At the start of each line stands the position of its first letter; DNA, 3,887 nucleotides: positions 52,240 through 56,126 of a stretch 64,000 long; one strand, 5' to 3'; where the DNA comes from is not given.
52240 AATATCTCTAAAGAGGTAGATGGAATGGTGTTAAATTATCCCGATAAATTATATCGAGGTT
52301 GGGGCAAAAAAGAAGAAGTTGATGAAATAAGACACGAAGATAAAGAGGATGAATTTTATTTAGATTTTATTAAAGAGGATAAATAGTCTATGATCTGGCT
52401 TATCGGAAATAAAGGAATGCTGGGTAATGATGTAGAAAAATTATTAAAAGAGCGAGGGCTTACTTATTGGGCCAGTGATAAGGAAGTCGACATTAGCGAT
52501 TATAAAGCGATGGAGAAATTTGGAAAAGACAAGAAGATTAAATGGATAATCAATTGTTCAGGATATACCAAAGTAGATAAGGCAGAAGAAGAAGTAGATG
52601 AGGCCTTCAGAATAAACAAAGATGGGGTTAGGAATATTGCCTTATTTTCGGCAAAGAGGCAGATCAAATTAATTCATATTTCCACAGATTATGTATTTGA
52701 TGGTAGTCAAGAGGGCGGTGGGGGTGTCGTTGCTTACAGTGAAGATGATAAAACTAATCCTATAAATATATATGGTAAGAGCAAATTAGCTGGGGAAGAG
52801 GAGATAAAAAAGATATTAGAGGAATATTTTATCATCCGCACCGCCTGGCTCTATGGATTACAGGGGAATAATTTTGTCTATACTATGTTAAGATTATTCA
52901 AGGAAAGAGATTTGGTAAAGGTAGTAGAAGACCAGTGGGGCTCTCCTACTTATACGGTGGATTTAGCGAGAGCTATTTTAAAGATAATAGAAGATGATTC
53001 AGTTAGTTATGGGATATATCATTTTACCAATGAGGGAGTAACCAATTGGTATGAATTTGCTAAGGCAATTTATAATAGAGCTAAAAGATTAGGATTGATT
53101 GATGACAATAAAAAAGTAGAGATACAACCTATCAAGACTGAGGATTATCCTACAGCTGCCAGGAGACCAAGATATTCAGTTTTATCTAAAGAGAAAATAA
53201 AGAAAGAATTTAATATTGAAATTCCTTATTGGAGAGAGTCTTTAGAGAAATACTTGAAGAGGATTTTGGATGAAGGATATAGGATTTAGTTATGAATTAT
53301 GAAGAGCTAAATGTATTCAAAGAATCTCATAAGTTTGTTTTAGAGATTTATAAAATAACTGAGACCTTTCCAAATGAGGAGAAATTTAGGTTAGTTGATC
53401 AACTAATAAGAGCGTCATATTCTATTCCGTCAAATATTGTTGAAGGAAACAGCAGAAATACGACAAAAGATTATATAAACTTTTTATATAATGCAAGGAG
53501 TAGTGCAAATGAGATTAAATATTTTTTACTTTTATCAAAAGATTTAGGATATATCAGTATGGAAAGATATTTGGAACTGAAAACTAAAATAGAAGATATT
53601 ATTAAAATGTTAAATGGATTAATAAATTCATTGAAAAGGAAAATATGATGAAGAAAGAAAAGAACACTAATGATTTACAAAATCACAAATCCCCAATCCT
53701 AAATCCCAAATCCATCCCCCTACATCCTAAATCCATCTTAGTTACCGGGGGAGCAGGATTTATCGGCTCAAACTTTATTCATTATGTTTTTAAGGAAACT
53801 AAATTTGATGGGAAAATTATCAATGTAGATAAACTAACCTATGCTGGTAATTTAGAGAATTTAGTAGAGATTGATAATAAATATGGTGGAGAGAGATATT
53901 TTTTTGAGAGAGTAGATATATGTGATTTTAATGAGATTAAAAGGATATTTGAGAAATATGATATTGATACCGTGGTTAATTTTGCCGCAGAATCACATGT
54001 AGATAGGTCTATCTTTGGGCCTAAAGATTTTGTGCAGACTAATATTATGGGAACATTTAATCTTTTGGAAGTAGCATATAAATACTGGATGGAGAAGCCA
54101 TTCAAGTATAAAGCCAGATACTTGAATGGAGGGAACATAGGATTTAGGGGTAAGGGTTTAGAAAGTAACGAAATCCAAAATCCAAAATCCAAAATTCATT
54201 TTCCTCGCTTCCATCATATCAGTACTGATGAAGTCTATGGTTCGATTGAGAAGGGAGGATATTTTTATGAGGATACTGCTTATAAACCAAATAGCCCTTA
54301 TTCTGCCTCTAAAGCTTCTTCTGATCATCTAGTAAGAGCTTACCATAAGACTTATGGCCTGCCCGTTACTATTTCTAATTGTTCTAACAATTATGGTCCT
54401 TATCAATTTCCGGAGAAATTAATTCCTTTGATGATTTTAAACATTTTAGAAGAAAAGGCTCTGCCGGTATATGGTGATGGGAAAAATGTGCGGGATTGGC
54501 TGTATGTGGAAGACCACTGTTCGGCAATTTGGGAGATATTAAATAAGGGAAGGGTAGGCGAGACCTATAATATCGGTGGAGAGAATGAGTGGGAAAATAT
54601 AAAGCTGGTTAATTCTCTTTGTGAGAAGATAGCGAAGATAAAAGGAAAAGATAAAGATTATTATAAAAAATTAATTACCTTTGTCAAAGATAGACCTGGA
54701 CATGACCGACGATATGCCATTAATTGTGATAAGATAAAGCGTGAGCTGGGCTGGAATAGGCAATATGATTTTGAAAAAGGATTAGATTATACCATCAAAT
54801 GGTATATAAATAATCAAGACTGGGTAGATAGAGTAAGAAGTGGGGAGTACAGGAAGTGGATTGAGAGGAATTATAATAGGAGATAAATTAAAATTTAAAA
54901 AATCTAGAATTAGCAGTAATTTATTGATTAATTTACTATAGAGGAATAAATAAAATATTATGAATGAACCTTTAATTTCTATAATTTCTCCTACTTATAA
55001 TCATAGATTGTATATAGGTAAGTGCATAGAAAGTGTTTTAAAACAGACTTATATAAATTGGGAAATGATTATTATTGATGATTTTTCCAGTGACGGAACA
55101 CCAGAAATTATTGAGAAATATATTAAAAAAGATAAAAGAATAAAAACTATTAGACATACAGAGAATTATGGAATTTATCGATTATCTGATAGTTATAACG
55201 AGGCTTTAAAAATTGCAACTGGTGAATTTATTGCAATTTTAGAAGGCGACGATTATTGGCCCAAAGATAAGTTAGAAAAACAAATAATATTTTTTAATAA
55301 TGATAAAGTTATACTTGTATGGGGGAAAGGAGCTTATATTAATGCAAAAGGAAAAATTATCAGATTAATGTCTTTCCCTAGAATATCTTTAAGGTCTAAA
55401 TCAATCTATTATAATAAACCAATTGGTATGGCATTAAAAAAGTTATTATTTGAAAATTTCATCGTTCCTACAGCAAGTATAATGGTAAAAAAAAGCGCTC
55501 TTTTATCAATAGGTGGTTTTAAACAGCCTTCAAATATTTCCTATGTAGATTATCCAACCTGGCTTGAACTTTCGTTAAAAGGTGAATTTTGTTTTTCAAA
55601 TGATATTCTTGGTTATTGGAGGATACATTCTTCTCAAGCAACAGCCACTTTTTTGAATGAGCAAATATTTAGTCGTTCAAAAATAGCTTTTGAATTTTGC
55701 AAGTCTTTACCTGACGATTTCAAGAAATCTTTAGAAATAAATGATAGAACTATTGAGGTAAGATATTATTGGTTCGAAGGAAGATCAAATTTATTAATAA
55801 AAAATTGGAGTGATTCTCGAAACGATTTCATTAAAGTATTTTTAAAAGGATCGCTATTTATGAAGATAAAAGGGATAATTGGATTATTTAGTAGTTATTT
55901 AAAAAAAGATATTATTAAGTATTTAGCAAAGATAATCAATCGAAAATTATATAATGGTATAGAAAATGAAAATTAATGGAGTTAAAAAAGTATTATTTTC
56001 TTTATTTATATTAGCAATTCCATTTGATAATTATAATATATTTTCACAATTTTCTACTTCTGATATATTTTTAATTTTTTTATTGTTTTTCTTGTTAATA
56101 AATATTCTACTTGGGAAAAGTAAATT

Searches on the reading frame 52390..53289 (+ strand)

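Call 108: search_protein_families(library=pfam, proteins=[window:52390-53289:+], max_evalue=0.001)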
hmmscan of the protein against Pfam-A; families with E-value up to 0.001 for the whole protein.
window:52390-53289:+ (299 aa): 5 families
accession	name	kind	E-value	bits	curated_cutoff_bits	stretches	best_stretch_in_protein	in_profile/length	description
PF04321.23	RmlD_sub_bind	-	3e-97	325.6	27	1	2-291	3-284/287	RmlD substrate binding domain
PF01370.27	Epimerase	-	6.8e-19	68.7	20.9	1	4-203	3-229/240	NAD dependent epimerase/dehydratase family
PF16363.11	GDP_Man_Dehyd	-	7.6e-08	32.6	27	1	32-149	58-174/332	GDP-mannose 4,6 dehydratase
PF02719.21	Polysacc_synt_2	-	1.3e-07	31.6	20.2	1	33-101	61-130/293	Polysaccharide biosynthesis protein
PF07993.18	NAD_binding_4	-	3e-06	27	20.1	1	48-150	87-203/258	Male sterility protein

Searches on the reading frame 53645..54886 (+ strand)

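Call 38: search_protein_families(library=pfam, proteins=[window:53645-54886:+], max_evalue=1e-8)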
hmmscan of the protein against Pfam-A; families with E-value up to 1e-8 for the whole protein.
window:53645-54886:+ (413 aa): 4 families
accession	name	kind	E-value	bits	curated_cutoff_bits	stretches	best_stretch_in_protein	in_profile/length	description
PF16363.11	GDP_Man_Dehyd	-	6.9e-92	308.9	27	2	188-381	123-330/332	GDP-mannose 4,6 dehydratase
PF01370.27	Epimerase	-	1e-64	218.7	20.9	1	31-311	1-240/240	NAD dependent epimerase/dehydratase family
PF02719.21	Polysacc_synt_2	-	1.3e-12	48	20.2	1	31-148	1-119/293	Polysaccharide biosynthesis protein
PF01073.25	3Beta_HSD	-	2.3e-09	37.2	22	0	32-146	1-105/280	3-beta hydroxysteroid dehydrogenase/isomerase family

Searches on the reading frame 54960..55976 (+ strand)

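Call 108: search_protein_families(library=pfam, proteins=[window:54960-55976:+], max_evalue=0.001)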
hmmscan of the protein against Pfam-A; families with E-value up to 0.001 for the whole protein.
window:54960-55976:+ (338 aa): 3 families
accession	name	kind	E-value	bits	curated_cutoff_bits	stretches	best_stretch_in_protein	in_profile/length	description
PF00535.33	Glycos_transf_2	-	1.3e-35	123.3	23.3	1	7-152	1-148/168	Glycosyl transferase family 2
PF10111.15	Glyco_tranf_2_2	-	1.1e-11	45.2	27.3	1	12-188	6-182/276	Glycosyltransferase like family 2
PF13641.12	Glyco_tranf_2_3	-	1.8e-09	38.4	27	1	6-118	3-117/230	Glycosyltransferase like family 2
